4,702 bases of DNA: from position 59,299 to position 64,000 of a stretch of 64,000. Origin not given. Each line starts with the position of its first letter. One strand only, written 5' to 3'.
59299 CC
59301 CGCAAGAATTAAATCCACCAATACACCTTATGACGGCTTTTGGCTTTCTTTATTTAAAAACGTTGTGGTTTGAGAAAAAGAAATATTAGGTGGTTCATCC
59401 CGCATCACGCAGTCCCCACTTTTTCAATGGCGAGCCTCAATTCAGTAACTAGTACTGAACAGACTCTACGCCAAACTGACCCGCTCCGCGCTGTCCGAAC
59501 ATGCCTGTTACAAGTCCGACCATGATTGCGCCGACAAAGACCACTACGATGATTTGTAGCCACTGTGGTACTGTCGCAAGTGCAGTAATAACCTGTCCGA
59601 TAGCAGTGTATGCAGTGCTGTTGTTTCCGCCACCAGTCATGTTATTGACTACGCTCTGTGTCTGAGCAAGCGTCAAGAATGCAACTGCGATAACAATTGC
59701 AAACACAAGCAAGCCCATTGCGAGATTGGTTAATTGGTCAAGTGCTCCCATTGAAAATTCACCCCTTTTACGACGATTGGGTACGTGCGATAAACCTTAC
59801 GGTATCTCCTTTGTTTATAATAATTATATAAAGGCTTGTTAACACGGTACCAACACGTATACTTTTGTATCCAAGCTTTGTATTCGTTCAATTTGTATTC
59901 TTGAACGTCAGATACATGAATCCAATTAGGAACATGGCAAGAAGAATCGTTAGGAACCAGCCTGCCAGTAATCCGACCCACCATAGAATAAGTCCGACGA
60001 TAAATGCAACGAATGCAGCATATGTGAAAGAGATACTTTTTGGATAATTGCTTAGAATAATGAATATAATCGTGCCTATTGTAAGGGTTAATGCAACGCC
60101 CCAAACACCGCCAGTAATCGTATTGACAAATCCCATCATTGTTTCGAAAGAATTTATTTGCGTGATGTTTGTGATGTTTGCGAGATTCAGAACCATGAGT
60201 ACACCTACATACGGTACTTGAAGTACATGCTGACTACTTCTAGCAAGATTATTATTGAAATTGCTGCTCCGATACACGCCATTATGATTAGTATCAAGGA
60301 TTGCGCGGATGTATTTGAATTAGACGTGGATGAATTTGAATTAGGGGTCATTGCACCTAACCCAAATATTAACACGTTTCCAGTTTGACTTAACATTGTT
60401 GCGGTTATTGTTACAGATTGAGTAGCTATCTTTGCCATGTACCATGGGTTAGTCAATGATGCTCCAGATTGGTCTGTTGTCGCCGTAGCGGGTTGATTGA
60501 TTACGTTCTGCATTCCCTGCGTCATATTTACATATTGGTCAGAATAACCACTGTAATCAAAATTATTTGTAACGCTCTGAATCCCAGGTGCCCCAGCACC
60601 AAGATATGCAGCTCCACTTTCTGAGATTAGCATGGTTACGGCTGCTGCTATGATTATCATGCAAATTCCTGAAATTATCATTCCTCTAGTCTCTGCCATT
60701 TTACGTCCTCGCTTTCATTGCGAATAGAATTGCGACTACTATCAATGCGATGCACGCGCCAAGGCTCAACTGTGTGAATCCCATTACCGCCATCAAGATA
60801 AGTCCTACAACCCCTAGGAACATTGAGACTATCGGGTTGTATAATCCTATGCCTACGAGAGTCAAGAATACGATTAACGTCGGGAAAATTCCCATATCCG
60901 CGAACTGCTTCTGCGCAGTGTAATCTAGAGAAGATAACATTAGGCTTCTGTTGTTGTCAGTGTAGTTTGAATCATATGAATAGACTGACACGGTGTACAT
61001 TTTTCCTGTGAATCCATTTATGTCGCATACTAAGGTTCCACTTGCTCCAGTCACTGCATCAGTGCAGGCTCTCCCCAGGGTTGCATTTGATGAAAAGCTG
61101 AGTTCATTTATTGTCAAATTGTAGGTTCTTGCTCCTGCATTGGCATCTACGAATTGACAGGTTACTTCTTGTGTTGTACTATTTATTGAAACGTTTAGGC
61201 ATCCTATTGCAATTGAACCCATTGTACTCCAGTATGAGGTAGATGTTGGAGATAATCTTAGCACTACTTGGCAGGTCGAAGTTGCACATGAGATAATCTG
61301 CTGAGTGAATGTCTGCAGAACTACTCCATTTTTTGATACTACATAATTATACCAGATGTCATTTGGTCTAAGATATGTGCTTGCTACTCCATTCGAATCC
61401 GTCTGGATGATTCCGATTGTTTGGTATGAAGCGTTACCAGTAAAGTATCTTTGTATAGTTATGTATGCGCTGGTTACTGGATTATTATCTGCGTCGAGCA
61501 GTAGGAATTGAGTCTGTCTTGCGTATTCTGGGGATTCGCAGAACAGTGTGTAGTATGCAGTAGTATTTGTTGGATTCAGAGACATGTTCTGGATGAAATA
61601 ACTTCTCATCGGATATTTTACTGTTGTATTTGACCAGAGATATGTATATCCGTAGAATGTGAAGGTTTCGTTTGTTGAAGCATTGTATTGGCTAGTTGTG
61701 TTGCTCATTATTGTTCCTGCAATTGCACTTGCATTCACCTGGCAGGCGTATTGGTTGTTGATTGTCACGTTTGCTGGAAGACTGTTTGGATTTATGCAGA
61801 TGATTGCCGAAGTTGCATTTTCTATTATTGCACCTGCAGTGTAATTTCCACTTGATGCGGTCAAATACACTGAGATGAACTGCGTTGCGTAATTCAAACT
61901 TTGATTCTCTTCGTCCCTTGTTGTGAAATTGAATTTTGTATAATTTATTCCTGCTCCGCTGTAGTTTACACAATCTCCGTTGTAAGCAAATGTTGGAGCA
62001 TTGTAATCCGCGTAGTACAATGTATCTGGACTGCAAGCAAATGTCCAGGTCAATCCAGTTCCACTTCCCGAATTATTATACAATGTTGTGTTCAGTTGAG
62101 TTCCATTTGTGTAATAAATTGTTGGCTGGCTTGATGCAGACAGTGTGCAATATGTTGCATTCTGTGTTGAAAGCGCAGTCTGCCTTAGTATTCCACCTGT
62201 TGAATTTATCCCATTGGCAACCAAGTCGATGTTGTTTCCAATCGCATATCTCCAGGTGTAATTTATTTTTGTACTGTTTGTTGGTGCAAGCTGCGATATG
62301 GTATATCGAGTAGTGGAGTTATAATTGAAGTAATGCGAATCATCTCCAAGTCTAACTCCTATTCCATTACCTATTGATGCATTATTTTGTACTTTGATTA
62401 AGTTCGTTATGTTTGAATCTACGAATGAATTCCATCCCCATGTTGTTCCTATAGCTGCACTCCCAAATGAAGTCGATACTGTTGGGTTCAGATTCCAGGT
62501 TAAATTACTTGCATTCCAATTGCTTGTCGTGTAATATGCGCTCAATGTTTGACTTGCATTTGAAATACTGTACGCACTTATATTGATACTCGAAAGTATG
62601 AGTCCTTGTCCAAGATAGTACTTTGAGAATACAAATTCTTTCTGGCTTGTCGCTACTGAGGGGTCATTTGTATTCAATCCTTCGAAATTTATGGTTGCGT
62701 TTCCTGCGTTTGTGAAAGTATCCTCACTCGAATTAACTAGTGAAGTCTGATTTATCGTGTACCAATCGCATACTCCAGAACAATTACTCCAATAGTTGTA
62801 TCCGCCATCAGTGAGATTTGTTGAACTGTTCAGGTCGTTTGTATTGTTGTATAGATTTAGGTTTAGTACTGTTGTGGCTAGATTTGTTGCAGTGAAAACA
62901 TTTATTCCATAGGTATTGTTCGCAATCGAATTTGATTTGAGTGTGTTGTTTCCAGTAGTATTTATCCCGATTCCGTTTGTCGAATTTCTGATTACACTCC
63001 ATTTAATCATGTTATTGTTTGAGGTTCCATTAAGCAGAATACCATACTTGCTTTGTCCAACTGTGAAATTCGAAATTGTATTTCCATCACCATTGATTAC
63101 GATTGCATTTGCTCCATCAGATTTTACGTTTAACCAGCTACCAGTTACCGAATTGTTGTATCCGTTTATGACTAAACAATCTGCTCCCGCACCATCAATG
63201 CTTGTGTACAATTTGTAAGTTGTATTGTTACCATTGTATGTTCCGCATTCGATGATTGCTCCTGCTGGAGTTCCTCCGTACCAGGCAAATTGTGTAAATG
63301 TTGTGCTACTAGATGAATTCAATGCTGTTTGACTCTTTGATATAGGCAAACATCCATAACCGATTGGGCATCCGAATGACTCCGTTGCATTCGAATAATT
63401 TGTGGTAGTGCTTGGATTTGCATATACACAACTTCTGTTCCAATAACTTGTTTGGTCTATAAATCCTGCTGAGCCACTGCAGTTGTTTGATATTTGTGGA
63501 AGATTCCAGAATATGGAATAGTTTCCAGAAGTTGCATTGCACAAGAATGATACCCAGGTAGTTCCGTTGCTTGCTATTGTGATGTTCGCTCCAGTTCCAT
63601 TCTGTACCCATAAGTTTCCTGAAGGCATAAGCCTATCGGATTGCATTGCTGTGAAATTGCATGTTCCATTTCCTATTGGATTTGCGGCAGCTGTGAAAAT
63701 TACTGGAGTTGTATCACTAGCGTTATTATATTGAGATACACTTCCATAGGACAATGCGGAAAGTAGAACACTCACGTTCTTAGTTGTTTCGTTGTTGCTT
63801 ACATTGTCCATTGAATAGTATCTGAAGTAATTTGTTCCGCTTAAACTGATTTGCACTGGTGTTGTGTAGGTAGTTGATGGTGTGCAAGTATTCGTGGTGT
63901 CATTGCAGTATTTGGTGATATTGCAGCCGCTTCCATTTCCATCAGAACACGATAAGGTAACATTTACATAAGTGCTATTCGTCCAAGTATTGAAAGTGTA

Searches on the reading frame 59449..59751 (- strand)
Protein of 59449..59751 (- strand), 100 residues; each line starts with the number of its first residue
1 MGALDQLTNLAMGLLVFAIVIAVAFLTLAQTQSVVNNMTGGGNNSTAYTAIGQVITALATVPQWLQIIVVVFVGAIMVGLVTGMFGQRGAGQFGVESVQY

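Call 64: search_protein_families(library=phrogs, proteins=[window:59449-59751:-], max_evalue=0.01)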
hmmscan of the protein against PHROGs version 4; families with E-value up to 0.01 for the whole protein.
window:59449-59751:- (100 aa): 0 families

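Call 85: find_encoding_contigs(protein=window:59449-59751:-, flank=10000, max_places=2)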
Protein window:59449-59751:- (100 aa): 3 contigs read that carry it; 2 places shown.
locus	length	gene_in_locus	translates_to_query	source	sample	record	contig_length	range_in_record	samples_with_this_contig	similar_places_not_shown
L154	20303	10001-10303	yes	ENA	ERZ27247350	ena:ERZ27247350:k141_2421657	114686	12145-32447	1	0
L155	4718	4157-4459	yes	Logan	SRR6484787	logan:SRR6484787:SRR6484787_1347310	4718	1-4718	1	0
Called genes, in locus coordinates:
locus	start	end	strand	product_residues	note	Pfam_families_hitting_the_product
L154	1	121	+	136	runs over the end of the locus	-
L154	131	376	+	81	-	-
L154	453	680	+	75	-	-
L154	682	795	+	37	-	-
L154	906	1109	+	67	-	-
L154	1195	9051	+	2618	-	PF13360:PQQ_2 (faint), PF02510:SPAN (faint)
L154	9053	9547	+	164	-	-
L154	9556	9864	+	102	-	-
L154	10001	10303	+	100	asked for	-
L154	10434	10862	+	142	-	-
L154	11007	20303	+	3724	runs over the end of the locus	-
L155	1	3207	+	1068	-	?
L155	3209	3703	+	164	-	-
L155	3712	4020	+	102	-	-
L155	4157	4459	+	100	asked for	-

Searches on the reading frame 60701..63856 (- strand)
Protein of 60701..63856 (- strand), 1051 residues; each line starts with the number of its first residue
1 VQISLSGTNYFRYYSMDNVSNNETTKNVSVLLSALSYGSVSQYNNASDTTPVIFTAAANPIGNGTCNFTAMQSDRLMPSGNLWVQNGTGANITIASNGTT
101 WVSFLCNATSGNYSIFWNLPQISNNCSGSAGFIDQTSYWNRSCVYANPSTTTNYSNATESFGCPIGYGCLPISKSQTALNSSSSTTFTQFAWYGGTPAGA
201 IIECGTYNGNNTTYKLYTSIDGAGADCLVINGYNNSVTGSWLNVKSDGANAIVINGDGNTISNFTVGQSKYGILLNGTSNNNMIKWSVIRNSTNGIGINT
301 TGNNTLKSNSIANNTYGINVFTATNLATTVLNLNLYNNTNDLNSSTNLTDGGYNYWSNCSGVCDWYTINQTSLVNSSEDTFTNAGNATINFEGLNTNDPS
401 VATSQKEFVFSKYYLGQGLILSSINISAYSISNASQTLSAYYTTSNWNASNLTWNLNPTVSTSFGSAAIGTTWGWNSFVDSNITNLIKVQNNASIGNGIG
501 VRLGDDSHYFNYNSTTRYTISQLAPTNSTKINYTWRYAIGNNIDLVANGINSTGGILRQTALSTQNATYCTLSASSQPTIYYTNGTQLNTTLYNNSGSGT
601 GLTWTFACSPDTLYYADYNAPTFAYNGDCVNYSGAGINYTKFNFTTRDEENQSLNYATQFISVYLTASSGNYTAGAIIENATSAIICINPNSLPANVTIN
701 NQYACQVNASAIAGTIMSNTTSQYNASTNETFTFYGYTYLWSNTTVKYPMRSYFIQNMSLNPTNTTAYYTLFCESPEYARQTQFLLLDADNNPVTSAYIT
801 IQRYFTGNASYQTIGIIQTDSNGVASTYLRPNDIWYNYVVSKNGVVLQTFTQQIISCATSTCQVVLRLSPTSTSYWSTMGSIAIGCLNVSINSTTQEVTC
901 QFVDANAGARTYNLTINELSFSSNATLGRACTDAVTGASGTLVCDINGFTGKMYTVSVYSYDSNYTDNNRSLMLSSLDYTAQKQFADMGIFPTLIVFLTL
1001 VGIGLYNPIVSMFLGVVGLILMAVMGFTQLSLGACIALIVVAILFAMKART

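Call 25: find_encoding_contigs(protein=window:60701-63856:-, flank=10000, max_places=6)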
Protein window:60701-63856:- (1051 aa): no gene with exactly this product is on record in the collection.

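Call 31: search_protein_families(library=pfam, proteins=[window:60701-63856:-], max_evalue=0.01)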
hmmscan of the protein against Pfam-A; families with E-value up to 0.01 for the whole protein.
window:60701-63856:- (1051 aa): 0 families

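Call 64: search_protein_families(library=phrogs, proteins=[window:60701-63856:-], max_evalue=0.01)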
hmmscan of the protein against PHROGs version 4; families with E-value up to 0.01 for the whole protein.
window:60701-63856:- (1051 aa): 0 families
